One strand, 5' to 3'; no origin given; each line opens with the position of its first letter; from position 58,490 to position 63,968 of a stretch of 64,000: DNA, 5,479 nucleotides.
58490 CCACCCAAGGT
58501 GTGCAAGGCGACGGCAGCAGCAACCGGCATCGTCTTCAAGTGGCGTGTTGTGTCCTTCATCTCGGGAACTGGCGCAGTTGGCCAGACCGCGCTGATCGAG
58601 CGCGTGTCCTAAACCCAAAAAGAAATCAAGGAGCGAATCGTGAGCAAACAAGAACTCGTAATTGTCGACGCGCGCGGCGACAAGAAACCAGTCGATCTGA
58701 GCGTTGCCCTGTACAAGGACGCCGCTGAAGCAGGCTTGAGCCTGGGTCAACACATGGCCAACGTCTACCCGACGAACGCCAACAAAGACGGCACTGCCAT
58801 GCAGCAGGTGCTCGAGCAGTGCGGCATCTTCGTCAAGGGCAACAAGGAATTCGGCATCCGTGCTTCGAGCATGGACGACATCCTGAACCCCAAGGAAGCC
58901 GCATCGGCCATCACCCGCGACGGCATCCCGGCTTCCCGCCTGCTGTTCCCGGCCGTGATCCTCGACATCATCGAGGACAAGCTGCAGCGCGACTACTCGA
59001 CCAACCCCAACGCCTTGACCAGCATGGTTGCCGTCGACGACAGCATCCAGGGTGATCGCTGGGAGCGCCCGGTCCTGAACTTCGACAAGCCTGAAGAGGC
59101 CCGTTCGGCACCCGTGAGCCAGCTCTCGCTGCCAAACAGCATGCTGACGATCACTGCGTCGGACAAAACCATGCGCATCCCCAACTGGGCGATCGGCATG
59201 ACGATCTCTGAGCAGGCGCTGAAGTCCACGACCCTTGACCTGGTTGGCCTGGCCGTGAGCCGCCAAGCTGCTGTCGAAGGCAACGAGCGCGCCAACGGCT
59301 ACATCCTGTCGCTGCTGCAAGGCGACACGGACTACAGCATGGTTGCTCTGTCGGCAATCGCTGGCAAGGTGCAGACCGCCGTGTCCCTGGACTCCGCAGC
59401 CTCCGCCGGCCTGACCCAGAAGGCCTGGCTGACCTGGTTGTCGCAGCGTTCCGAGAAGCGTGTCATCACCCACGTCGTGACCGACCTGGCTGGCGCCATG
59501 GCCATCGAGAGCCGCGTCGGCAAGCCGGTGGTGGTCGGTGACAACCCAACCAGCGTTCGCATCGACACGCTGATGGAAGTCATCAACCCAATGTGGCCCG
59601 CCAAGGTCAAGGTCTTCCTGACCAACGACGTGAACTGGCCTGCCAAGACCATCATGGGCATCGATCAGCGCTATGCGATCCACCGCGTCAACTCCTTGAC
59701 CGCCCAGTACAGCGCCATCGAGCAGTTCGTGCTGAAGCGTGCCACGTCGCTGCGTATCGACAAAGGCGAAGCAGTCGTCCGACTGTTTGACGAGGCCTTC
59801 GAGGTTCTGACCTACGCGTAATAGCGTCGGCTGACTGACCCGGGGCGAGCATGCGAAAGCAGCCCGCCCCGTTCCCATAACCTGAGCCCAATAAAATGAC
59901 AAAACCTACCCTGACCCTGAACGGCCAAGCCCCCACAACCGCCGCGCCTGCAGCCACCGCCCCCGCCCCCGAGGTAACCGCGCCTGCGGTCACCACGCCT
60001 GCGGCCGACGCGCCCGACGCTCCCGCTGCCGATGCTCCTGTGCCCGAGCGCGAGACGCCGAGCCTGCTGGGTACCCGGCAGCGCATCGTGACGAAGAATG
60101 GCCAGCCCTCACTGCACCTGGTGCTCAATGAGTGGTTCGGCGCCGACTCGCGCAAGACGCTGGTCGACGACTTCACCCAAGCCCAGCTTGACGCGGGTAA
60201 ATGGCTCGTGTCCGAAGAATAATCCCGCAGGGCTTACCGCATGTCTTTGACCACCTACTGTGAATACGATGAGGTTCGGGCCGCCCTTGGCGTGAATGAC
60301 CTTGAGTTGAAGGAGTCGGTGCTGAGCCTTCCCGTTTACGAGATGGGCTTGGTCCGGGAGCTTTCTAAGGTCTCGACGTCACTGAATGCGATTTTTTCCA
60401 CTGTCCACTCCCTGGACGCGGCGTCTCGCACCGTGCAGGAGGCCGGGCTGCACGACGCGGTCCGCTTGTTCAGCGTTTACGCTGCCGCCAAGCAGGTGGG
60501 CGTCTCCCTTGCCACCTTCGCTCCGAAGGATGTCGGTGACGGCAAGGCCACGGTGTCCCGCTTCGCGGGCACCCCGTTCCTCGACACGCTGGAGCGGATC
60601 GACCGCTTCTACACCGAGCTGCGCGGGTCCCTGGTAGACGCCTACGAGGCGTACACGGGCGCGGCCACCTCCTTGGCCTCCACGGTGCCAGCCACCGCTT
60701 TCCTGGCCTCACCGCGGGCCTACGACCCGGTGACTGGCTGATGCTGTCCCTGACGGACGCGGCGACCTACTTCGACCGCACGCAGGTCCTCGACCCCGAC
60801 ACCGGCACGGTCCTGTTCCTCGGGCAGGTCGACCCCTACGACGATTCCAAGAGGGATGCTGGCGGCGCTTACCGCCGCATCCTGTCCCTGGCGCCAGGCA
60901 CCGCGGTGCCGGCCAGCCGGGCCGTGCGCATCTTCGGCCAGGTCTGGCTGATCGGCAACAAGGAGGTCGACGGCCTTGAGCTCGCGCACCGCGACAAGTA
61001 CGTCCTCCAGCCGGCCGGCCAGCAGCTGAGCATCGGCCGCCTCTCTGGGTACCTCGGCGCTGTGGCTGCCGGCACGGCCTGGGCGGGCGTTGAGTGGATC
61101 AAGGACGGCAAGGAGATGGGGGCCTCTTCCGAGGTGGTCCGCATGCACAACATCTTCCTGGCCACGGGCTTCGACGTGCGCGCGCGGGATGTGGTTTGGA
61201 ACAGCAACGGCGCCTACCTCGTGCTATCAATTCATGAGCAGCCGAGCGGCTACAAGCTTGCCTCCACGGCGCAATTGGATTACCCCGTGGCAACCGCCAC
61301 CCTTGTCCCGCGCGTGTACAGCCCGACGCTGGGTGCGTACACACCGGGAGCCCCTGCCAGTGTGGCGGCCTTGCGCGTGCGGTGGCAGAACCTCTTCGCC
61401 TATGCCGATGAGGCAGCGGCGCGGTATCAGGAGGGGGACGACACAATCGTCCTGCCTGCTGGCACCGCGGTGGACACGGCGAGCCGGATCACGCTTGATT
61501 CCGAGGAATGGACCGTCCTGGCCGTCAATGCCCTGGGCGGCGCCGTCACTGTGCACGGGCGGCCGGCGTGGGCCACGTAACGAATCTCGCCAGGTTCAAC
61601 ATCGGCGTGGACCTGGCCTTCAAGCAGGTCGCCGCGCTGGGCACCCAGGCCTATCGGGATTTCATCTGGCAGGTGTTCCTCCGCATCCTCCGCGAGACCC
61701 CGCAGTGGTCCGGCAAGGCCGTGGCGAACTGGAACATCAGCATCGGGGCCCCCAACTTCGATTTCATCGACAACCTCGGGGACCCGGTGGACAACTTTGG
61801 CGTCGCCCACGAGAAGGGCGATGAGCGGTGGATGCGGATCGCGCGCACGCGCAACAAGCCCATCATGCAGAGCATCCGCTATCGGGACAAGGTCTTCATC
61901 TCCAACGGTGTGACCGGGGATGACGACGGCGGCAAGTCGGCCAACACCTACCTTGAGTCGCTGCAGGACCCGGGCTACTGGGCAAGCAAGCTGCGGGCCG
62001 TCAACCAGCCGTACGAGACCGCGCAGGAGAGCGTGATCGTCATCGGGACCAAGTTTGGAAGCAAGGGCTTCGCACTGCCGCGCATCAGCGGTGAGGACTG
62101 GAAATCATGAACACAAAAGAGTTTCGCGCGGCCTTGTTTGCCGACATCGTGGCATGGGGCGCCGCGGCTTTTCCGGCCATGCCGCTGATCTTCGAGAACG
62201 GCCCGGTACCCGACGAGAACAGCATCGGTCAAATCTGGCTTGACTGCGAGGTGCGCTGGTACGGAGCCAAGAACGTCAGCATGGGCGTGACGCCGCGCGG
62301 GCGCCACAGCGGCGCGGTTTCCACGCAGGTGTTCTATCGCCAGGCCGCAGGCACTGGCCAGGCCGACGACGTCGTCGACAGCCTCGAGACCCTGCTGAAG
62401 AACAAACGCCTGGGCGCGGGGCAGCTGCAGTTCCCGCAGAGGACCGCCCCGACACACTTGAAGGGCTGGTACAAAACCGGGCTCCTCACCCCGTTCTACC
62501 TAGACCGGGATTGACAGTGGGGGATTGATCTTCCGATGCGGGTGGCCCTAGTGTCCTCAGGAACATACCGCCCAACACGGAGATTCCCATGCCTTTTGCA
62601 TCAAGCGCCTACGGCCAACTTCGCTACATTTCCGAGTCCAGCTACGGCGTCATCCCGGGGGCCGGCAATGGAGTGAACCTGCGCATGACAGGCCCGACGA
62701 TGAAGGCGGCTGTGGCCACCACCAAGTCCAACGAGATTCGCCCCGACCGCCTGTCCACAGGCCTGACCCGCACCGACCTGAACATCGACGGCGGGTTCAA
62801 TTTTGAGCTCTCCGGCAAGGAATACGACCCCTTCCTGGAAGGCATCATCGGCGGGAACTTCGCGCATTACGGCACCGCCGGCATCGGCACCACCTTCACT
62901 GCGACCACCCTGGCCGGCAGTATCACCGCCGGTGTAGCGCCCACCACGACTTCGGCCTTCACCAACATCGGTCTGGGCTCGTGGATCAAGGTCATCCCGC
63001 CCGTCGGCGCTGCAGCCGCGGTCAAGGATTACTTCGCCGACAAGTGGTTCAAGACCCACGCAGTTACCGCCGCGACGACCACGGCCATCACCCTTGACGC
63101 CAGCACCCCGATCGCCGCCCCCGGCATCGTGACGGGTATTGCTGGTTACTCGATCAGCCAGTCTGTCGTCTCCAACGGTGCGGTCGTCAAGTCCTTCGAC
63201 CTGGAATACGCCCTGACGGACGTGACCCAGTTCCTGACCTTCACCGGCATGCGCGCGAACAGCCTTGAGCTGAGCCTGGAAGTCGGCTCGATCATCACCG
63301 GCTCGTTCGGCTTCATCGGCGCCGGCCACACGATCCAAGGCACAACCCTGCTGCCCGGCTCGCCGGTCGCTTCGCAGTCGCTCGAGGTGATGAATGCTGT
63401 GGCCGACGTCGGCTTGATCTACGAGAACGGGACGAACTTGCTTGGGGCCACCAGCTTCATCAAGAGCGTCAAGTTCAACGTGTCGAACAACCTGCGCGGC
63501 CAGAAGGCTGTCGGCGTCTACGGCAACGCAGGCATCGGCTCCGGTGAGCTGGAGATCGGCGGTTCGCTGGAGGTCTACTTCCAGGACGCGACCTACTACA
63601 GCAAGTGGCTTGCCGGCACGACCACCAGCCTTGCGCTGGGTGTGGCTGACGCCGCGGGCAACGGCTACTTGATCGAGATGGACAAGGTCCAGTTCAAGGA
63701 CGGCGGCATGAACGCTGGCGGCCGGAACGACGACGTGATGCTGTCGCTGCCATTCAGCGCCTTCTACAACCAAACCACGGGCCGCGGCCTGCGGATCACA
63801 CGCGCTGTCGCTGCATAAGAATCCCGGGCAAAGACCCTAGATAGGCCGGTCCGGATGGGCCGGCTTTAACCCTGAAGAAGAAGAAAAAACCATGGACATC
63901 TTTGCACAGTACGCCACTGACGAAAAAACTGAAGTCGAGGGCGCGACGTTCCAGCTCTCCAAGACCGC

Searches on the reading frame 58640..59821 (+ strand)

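Call 34: search_protein_families(library=phrogs, proteins=[window:58640-59821:+], max_evalue=0.0001)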
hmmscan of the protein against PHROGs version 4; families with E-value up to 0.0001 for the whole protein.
window:58640-59821:+ (393 aa): 1 family
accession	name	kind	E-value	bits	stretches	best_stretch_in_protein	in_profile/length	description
phrog_3922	-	head and packaging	4.6e-42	145.6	1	16-391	10-358/362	major head protein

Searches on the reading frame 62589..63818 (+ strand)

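Call 34: search_protein_families(library=phrogs, proteins=[window:62589-63818:+], max_evalue=0.0001)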
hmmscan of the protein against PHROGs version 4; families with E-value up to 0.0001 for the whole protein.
window:62589-63818:+ (409 aa): 2 families
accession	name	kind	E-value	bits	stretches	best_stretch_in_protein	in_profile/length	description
phrog_290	-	tail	1.3e-64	220.1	1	1-407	11-328/411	minor tail protein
phrog_18978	-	unknown function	4.4e-06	28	1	5-97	3-95/108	-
